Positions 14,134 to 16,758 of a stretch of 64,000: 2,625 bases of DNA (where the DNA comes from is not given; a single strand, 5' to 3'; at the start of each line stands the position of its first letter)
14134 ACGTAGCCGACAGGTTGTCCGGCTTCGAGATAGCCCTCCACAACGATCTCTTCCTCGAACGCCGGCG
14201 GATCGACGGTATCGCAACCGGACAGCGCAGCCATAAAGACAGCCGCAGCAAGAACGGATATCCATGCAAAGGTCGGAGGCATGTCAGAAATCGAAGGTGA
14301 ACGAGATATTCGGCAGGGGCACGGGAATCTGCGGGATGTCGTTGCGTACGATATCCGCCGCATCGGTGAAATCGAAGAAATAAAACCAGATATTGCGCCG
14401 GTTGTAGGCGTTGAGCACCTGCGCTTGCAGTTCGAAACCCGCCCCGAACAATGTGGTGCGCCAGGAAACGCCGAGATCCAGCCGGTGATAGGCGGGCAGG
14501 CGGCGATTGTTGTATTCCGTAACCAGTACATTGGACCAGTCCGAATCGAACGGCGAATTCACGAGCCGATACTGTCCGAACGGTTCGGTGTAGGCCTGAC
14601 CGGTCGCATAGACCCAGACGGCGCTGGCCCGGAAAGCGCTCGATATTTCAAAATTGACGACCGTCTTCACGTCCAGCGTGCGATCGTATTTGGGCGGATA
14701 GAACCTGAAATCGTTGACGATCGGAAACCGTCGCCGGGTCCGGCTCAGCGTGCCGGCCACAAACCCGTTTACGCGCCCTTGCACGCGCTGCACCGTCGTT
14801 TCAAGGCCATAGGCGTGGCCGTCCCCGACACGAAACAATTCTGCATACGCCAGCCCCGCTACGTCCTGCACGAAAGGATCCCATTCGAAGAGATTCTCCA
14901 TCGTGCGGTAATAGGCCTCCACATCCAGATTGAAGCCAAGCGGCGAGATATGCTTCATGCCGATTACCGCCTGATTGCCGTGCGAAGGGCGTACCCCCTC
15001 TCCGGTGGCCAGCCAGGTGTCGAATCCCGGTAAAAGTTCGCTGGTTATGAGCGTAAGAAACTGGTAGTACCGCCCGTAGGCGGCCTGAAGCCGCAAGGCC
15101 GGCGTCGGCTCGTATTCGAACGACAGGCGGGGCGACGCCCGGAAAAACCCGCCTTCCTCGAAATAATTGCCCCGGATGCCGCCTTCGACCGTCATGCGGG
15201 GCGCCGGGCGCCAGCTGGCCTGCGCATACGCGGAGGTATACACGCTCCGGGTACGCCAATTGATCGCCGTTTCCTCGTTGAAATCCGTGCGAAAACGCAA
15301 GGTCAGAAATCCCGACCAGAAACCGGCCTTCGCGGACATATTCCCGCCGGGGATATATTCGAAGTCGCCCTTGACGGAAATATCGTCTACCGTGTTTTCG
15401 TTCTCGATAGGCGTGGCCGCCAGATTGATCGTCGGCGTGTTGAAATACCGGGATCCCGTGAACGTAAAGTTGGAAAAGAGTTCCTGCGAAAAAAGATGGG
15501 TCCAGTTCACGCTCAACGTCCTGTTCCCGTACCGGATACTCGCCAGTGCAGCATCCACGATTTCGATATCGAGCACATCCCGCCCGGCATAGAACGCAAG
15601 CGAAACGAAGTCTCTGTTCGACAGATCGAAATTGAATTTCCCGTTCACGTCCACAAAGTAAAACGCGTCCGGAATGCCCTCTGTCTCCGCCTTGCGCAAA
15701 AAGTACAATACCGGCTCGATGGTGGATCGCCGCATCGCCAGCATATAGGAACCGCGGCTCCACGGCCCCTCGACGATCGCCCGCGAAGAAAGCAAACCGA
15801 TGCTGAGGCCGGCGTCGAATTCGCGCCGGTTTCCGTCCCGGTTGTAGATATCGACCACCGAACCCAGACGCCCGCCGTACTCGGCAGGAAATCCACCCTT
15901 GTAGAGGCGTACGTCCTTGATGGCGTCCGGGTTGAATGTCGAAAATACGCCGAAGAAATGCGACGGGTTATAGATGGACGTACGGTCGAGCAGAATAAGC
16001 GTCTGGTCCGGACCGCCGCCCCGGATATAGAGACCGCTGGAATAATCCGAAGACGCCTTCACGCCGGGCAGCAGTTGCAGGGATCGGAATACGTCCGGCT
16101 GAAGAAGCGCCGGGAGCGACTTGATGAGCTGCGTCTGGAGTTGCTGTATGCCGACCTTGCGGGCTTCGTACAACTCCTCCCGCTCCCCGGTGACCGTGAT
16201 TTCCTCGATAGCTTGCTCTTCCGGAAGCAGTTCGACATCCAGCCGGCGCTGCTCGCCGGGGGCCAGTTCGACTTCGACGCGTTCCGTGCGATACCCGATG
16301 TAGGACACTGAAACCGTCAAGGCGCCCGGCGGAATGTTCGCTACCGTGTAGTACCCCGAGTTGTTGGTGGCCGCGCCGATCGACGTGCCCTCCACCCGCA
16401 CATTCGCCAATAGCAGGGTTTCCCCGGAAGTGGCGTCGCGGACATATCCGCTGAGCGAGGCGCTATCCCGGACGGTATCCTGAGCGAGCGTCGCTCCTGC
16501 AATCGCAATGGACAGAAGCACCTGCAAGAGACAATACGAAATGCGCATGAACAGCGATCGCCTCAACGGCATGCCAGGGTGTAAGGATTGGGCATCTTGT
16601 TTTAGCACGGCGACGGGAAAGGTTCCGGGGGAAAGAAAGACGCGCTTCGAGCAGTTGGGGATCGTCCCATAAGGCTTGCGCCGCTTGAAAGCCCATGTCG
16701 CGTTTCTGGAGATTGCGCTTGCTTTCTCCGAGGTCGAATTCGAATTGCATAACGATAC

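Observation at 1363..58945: Dispersed intergenic repeat: core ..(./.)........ at seven sites, with a 36-nt version at three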

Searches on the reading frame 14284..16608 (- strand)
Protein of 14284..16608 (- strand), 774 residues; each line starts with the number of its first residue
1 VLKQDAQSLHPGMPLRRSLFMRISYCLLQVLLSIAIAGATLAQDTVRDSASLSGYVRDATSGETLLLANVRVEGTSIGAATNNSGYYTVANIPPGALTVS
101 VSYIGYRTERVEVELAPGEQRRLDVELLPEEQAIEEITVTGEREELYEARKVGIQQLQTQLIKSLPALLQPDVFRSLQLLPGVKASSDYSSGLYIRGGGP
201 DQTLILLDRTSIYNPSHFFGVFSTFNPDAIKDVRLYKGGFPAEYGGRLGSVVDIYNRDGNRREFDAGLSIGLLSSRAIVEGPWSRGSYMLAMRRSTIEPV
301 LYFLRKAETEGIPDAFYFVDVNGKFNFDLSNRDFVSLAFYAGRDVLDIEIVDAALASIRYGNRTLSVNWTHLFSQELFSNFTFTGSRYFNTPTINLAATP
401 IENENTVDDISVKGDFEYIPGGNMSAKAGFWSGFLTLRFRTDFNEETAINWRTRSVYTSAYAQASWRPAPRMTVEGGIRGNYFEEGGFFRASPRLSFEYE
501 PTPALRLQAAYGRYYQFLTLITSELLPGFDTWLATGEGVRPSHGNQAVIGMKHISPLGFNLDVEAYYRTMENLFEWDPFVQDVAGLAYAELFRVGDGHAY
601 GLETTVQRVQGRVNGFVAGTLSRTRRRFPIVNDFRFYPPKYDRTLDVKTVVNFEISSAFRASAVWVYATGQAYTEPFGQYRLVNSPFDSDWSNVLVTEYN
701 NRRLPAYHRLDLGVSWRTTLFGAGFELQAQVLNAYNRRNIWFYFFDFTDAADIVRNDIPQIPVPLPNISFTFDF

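Call 49: search_protein_families(library=pfam, proteins=[window:14284-16608:-], max_evalue=0.01)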
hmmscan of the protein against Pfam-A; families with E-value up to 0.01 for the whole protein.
window:14284-16608:- (774 aa): 6 families
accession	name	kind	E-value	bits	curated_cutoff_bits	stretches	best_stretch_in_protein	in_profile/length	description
PF13715.12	CarbopepD_reg_2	-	1.4e-19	70.4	32.2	1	52-139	1-88/88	CarboxypepD_reg-like domain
PF00593.30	TonB_dep_Rec_b-barrel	-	3.1e-18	67.3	27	1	324-733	29-435/436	TonB dependent receptor-like, beta-barrel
PF13620.12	CarboxypepD_reg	-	3.8e-16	59.6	32.3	1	51-127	1-81/82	Carboxypeptidase regulatory-like domain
PF07715.20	Plug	-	9.9e-10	39.3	23.9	1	173-247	25-102/107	TonB-dependent Receptor Plug Domain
PF25183.1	OMP_b-brl_4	-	1.5e-06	27.4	30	0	413-482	321-392/838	Outer membrane beta barrel domain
PF11008.14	DUF2846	-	0.0062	17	34.3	0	63-118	19-71/92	Protein of unknown function (DUF2846)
